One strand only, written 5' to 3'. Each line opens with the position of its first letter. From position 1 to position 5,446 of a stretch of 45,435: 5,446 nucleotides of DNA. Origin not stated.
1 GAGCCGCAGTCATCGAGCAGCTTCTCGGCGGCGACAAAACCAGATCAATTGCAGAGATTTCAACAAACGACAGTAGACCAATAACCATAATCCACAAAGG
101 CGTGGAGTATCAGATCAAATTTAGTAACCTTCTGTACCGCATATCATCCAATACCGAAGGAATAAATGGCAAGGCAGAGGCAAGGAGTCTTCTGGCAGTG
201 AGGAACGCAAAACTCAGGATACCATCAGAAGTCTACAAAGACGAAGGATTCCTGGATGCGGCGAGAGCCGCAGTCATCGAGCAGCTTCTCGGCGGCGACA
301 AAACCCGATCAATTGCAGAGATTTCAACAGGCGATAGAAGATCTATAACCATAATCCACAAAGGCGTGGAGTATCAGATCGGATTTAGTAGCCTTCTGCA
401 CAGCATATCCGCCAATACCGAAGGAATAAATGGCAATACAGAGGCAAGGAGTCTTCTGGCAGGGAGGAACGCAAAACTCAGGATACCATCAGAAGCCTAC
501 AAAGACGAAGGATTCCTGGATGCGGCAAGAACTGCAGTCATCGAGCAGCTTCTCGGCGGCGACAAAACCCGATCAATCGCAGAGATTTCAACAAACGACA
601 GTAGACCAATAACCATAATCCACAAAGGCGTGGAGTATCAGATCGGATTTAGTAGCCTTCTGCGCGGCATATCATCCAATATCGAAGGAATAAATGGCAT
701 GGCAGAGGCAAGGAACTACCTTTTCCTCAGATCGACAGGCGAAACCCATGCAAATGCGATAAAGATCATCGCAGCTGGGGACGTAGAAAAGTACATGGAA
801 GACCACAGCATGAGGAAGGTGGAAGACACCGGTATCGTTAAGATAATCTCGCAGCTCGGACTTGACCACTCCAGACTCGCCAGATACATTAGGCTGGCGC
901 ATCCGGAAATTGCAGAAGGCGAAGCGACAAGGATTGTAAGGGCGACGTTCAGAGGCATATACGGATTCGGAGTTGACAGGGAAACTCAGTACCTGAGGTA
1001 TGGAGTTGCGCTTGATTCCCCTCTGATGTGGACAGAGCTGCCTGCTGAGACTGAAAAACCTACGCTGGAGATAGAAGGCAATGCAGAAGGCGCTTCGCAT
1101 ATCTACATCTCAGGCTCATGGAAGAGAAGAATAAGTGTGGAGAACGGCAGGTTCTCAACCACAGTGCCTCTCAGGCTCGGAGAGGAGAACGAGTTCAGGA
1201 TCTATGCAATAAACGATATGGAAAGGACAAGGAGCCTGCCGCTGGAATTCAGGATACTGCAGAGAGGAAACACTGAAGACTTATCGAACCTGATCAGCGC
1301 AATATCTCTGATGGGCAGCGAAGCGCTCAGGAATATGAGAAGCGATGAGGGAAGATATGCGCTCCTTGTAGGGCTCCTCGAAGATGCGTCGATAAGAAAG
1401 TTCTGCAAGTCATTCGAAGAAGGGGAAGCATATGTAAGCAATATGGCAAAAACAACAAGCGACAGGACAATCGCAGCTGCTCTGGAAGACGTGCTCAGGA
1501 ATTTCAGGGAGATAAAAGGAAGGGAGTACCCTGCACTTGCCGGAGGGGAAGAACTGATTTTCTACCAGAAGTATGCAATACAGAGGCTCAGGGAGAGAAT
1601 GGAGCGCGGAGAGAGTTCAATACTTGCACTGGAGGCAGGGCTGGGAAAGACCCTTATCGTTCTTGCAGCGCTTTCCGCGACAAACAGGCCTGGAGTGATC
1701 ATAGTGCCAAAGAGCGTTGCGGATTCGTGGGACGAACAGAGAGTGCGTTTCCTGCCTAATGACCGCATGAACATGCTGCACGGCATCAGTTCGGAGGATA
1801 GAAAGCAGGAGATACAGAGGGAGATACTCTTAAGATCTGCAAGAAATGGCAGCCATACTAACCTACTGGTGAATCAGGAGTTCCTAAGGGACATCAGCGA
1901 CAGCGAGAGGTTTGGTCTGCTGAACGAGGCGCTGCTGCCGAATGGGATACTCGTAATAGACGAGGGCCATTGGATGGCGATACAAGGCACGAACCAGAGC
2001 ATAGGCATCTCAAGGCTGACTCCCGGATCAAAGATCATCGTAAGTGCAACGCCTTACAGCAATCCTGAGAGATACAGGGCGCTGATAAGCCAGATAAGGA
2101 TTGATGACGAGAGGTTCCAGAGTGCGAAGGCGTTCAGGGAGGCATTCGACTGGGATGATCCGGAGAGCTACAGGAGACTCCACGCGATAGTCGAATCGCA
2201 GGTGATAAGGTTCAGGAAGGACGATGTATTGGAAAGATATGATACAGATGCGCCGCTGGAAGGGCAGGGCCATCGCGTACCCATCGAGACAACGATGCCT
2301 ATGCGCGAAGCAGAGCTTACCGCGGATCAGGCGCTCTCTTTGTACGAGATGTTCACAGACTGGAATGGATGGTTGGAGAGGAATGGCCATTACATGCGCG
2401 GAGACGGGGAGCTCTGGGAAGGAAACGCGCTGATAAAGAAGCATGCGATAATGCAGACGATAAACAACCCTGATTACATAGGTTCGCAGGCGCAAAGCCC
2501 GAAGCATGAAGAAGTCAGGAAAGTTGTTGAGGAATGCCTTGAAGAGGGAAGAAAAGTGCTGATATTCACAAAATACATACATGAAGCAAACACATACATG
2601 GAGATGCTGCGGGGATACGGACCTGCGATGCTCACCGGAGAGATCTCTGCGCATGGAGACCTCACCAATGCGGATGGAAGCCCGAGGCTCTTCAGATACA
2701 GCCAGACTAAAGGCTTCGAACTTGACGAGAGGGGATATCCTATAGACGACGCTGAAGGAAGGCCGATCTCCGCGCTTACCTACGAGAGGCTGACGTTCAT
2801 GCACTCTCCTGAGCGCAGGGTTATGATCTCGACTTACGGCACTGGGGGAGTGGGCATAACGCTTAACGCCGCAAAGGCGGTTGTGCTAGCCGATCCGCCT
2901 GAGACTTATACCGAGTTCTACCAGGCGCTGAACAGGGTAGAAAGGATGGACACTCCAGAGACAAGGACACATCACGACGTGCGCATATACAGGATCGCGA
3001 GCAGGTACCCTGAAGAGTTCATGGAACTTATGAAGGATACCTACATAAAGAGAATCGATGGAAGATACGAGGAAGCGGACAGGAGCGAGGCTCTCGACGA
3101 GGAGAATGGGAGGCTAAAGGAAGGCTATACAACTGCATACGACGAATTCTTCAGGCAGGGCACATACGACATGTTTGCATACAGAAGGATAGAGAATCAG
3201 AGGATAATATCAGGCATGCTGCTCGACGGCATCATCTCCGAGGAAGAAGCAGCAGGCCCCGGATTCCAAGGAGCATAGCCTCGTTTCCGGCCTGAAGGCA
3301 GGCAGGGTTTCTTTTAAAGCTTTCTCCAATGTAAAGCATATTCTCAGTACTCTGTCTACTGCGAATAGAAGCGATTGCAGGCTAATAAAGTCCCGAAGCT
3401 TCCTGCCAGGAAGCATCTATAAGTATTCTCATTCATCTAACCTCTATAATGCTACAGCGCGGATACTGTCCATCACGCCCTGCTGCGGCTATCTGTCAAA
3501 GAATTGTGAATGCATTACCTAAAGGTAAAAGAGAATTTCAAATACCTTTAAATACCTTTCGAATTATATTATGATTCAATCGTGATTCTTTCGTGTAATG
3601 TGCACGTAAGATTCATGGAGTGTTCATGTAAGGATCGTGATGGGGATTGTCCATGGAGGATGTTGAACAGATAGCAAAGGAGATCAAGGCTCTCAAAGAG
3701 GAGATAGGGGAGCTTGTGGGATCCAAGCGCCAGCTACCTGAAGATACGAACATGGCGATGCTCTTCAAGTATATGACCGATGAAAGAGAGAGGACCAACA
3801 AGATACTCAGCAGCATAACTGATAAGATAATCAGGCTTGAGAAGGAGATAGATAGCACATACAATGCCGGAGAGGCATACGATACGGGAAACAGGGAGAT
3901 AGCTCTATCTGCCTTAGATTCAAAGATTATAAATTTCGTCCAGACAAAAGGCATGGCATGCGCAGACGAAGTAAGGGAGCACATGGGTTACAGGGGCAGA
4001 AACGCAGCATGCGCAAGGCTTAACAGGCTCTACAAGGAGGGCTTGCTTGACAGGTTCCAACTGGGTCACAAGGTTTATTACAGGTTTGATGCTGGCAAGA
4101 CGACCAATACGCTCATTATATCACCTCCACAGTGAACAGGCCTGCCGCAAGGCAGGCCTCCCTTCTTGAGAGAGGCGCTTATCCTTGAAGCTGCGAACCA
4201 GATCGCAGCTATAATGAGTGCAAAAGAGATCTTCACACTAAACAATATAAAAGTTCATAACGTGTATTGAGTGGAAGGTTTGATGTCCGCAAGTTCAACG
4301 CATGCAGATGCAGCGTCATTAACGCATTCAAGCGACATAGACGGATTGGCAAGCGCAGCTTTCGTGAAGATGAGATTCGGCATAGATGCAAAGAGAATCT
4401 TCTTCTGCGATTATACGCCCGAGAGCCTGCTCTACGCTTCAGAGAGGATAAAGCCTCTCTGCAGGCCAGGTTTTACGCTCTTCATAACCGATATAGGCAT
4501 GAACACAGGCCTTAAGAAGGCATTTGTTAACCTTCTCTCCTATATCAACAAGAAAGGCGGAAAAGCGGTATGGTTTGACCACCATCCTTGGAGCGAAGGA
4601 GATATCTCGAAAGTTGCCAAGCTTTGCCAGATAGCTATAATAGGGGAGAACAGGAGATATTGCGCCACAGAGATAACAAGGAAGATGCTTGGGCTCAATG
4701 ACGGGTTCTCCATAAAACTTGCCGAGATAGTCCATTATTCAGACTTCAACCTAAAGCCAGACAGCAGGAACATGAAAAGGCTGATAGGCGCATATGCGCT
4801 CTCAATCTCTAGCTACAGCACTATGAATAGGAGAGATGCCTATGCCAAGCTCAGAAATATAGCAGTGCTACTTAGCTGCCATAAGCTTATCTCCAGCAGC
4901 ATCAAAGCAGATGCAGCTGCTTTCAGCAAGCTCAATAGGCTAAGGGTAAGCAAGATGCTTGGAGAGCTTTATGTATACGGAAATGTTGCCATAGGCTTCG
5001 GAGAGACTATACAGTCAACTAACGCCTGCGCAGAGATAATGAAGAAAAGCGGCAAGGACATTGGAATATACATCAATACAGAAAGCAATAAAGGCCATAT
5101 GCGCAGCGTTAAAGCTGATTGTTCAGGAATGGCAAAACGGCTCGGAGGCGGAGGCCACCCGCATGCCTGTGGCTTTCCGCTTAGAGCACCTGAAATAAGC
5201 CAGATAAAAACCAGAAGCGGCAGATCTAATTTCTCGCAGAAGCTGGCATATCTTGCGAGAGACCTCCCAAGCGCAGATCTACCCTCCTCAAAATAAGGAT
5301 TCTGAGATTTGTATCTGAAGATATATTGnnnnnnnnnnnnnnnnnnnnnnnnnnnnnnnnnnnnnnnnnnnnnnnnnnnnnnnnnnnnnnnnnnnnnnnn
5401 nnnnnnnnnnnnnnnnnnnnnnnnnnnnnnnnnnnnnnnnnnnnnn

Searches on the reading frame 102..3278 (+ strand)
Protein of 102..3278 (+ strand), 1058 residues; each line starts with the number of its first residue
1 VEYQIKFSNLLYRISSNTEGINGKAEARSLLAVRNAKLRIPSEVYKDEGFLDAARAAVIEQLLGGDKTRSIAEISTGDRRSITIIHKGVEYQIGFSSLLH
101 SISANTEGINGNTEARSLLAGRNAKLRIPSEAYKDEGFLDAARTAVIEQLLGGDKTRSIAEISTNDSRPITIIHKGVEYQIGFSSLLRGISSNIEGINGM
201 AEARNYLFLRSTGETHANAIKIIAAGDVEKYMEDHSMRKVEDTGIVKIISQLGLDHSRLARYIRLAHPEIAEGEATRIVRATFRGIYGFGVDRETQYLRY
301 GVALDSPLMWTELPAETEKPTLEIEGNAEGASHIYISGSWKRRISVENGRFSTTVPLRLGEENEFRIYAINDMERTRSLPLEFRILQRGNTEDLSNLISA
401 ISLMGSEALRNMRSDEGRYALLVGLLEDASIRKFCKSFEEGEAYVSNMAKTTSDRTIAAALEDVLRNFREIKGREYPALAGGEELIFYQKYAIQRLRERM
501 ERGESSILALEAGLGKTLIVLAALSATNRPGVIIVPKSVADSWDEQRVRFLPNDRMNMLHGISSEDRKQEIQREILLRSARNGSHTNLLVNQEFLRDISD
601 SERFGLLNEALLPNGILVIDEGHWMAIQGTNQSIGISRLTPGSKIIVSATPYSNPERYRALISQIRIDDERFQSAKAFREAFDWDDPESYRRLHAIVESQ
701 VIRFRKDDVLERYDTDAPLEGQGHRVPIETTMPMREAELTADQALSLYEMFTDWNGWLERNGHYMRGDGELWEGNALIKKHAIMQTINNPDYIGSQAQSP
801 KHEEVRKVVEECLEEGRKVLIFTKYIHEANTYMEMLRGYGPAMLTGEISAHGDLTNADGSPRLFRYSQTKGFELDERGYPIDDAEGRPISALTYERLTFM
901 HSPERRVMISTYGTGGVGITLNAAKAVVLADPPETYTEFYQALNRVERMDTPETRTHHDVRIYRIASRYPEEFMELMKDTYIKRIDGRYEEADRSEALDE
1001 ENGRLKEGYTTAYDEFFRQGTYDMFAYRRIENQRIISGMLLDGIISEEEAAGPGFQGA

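Call 11: search_protein_families(library=pfam, proteins=[window:102-3278:+], max_evalue=0.001)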
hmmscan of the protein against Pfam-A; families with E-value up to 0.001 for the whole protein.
window:102-3278:+ (1058 aa): 4 families
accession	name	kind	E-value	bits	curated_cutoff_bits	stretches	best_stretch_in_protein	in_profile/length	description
PF00176.29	SNF2-rel_dom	-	2.9e-16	59.8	24.9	1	488-711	1-226/290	SNF2-related domain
PF00271.37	Helicase_C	-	1.7e-07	31.9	23.5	0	903-949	64-109/110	Helicase conserved C-terminal domain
PF04851.21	ResIII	-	9e-07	29.4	22.5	1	487-651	6-162/164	Type III restriction enzyme, res subunit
PF00270.35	DEAD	-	0.0003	21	26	1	489-656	4-165/167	DEAD/DEAH box helicase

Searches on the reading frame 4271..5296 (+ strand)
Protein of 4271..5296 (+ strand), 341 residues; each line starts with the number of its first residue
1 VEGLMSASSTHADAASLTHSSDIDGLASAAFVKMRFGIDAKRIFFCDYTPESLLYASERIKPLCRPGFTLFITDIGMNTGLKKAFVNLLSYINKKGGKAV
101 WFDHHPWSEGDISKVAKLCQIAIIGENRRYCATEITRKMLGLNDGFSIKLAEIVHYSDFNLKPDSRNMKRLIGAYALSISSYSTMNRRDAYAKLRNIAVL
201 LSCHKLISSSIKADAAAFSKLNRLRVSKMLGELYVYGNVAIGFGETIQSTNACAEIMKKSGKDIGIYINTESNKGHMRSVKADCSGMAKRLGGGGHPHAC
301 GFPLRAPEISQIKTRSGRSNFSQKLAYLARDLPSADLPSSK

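Call 11: search_protein_families(library=pfam, proteins=[window:4271-5296:+], max_evalue=0.001)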
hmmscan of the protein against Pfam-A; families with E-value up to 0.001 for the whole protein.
window:4271-5296:+ (341 aa): 1 family
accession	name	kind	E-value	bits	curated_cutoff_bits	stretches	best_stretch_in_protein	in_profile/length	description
PF02272.25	DHHA1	-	8e-05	23.5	25.9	1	249-305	18-84/102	DHHA1 domain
